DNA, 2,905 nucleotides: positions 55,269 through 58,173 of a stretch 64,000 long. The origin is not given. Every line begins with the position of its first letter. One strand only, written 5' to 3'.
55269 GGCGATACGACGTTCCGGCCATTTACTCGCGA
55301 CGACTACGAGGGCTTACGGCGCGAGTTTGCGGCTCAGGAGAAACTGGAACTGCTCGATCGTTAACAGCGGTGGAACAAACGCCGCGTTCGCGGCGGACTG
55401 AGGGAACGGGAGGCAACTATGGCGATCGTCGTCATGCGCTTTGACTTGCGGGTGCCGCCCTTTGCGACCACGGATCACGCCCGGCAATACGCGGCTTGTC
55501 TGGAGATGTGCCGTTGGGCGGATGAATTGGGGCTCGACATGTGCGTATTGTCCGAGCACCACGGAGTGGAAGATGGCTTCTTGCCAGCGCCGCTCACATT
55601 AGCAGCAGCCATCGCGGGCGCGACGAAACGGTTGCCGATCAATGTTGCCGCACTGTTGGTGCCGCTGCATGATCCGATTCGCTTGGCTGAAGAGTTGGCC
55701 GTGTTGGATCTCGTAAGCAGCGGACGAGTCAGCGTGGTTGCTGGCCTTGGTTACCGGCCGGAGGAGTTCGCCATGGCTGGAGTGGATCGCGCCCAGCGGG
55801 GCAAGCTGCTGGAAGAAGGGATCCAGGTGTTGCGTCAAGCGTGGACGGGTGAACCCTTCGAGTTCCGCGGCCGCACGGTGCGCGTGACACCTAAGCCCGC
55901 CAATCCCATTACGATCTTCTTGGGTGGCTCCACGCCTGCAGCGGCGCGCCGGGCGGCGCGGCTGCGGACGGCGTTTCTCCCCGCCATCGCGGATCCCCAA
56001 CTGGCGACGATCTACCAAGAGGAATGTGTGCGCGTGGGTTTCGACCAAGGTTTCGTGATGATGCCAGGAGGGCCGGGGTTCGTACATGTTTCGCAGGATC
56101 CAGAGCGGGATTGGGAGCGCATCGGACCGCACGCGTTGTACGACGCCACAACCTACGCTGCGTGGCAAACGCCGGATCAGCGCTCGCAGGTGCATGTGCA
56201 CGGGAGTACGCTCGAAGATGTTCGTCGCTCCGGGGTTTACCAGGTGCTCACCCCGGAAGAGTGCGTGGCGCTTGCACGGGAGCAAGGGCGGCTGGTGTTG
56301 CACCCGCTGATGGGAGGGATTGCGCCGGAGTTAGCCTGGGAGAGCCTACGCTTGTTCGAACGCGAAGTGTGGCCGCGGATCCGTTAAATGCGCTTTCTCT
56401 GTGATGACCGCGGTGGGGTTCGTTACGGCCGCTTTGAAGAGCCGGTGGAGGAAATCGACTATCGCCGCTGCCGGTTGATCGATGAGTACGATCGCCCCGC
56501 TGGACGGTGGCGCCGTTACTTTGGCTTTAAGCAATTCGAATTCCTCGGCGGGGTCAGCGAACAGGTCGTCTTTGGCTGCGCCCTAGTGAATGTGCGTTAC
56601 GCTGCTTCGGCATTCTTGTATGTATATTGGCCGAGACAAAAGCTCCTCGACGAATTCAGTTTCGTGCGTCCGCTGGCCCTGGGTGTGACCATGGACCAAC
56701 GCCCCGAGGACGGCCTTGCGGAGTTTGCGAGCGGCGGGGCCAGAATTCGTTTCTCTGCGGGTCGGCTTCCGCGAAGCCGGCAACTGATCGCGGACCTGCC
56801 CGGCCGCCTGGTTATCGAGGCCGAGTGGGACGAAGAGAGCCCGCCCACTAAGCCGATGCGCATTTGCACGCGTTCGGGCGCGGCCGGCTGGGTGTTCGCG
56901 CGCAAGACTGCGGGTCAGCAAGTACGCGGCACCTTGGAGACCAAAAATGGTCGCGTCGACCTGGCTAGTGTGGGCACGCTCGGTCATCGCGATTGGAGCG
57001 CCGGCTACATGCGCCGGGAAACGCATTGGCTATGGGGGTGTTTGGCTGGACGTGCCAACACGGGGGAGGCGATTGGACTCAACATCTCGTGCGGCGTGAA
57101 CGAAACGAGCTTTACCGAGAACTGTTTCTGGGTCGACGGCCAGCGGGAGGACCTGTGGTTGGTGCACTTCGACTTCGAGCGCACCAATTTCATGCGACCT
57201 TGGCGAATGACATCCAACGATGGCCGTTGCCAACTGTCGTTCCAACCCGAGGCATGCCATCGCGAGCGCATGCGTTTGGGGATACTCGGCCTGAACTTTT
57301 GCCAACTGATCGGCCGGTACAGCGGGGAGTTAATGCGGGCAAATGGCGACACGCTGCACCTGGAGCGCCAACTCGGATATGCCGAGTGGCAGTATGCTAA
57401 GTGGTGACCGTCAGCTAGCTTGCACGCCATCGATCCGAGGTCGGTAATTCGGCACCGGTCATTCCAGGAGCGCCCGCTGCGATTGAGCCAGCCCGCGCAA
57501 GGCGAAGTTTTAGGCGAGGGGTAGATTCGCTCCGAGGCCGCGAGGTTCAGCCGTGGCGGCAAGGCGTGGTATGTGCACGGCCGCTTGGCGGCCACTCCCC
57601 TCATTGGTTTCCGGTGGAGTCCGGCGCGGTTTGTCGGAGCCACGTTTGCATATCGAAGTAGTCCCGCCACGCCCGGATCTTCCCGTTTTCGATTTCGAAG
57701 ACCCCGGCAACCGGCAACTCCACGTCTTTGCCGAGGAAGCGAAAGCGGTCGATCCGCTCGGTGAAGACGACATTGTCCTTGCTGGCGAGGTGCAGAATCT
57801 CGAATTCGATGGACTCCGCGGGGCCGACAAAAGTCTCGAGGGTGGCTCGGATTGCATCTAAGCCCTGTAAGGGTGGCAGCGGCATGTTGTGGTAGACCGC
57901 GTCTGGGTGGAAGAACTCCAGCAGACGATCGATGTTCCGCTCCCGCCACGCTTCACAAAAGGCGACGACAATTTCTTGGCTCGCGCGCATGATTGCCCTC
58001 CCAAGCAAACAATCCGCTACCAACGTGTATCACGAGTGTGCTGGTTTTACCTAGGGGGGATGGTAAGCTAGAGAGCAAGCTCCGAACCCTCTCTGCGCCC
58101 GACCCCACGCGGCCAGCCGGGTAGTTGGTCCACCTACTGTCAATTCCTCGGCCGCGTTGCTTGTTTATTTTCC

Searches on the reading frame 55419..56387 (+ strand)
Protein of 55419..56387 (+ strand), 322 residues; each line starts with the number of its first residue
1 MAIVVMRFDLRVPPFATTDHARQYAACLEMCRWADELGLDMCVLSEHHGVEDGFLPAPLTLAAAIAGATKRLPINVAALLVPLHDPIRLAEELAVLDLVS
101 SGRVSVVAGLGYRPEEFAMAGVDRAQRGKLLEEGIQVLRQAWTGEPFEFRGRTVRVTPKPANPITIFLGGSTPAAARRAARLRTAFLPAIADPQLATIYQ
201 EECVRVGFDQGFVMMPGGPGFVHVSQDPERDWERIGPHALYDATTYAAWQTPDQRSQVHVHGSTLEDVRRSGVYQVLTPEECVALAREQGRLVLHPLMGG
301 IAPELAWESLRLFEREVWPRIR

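Call 15: search_protein_families(library=pfam, proteins=[window:55419-56387:+], max_evalue=0.001)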
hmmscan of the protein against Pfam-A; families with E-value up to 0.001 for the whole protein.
window:55419-56387:+ (322 aa): 1 family
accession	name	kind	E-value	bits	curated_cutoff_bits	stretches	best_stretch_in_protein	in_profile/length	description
PF00296.26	Bac_luciferase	-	3.9e-42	145.2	27.9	1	18-253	14-250/314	Luciferase-like monooxygenase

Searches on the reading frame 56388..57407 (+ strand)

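Call 15: search_protein_families(library=pfam, proteins=[window:56388-57407:+], max_evalue=0.001)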
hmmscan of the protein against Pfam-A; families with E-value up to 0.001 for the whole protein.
window:56388-57407:+ (339 aa): 1 family
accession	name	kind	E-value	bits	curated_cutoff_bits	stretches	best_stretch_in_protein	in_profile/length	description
PF10974.15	DUF2804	-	1.7e-49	169.2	26.9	1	13-339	20-339/339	Domain of unknown function (DUF2804)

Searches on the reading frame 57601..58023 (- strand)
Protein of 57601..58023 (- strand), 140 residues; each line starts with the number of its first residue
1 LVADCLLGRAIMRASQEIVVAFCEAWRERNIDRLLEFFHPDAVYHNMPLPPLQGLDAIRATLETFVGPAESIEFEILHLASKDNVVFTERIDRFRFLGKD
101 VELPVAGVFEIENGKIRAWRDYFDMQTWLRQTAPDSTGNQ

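Call 56: search_protein_families(library=pfam, proteins=[window:57601-58023:-], max_evalue=0.01)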
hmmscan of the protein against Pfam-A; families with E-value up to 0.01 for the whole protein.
window:57601-58023:- (140 aa): 5 families
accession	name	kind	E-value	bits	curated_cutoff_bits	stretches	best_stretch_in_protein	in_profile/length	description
PF07858.18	LEH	-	1.6e-23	83.7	24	1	17-132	5-120/122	Limonene-1,2-epoxide hydrolase catalytic domain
PF12680.13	SnoaL_2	-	4.3e-20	72.7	27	1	19-118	1-101/102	SnoaL-like domain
PF07366.18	SnoaL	-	6.2e-14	52.3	28.4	1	19-131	4-125/126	SnoaL-like polyketide cyclase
PF13474.12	SnoaL_3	-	0.00026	21.7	22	1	18-79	4-66/121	SnoaL-like domain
PF14534.12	DUF4440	-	0.00087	20.1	25.2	1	18-84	4-69/107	Domain of unknown function (DUF4440)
